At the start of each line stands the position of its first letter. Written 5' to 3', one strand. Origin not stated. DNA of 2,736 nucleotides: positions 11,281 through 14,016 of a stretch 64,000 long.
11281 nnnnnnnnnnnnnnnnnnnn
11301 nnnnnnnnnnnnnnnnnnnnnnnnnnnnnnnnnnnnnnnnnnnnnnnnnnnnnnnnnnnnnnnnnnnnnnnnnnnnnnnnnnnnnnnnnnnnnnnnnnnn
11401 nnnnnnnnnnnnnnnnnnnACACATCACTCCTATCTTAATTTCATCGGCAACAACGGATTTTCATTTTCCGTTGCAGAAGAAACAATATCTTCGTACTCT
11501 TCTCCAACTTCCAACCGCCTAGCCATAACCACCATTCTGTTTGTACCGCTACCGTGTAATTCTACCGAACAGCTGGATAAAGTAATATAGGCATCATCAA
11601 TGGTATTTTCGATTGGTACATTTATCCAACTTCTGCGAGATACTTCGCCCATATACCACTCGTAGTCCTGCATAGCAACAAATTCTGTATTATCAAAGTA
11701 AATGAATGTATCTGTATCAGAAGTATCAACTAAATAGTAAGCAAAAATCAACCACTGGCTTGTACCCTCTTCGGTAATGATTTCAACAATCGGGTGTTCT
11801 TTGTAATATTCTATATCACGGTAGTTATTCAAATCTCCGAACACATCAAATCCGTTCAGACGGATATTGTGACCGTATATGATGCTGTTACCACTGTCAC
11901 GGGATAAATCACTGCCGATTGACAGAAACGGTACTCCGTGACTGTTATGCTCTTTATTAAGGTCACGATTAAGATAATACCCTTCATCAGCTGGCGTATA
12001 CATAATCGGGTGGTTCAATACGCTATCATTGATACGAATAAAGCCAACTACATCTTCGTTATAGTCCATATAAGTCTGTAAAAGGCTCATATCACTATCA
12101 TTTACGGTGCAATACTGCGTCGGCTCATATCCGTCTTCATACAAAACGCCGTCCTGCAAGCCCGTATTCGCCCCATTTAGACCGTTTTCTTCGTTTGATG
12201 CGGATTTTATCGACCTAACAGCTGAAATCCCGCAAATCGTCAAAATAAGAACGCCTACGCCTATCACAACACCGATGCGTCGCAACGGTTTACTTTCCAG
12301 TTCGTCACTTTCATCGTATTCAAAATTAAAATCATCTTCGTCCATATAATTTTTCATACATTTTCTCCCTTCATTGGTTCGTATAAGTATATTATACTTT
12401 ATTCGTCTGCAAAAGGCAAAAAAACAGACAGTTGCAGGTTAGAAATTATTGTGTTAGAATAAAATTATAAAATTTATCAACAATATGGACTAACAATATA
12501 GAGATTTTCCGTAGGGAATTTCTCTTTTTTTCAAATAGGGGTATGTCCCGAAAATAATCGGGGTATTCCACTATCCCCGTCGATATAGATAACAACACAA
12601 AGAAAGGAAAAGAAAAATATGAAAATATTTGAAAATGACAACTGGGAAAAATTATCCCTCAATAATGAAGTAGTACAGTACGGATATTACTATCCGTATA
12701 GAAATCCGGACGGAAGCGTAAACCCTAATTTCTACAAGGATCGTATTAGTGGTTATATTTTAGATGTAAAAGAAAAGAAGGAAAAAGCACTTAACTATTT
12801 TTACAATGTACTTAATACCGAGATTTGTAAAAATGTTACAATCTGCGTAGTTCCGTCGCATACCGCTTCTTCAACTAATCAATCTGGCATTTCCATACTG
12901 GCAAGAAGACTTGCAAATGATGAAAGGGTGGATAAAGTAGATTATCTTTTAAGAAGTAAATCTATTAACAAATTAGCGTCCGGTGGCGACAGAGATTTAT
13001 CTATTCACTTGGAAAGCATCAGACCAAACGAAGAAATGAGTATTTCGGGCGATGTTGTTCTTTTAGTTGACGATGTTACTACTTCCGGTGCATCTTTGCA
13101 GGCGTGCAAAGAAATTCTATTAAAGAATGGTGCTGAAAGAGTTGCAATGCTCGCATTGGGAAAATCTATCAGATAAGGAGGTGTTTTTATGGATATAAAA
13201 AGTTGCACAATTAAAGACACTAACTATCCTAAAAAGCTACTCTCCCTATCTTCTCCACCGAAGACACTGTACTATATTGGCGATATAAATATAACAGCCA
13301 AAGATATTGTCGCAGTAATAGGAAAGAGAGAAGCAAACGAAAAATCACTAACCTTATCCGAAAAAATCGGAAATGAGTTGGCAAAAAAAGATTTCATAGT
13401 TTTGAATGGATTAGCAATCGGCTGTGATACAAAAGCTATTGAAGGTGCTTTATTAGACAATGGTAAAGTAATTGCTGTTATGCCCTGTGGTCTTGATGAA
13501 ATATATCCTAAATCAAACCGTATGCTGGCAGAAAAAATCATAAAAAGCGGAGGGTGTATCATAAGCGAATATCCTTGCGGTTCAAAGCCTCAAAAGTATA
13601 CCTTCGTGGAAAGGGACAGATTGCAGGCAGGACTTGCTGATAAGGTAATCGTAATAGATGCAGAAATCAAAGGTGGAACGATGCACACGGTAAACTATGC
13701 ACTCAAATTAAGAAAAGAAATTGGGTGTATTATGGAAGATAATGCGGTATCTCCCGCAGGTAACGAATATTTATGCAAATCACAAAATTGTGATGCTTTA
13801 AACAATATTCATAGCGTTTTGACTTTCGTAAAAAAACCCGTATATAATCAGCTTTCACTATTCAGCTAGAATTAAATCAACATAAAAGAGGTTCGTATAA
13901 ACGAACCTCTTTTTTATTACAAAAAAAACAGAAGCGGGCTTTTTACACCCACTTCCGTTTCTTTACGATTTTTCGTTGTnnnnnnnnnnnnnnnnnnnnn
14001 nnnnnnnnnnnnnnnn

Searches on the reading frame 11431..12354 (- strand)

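Call 95: search_protein_families(library=pfam, proteins=[window:11431-12354:-], max_evalue=0.001)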
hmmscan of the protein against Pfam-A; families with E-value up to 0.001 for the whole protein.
window:11431-12354:- (307 aa): 1 family
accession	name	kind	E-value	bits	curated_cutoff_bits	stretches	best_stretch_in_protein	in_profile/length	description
PF04203.18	Sortase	-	3.1e-08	33.9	26.6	1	134-280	18-124/125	Sortase domain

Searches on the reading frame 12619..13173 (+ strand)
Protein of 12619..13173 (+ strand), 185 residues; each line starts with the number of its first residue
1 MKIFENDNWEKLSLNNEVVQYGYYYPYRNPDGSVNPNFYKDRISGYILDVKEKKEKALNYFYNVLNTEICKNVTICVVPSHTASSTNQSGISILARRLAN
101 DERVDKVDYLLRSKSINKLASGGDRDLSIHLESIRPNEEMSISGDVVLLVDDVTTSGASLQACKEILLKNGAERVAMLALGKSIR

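Call 95: search_protein_families(library=pfam, proteins=[window:12619-13173:+], max_evalue=0.001)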
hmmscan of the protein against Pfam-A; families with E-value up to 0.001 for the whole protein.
window:12619-13173:+ (185 aa): 1 family
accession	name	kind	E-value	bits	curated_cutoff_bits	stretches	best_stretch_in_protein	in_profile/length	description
PF00156.33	Pribosyltran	-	2.8e-06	27.2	26.3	1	131-177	79-120/158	Phosphoribosyl transferase domain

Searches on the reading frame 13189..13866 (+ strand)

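Call 95: search_protein_families(library=pfam, proteins=[window:13189-13866:+], max_evalue=0.001)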
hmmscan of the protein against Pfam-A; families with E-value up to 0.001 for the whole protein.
window:13189-13866:+ (226 aa): 2 families
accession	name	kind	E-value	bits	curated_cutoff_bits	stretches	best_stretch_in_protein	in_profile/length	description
PF02481.21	DNA_processg_A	-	1.2e-57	194.9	29.6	1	2-184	6-190/212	DNA recombination-mediator protein A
PF18306.6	LDcluster4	-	1.3e-10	41.6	26.3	1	40-100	3-64/151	SLOG cluster4 family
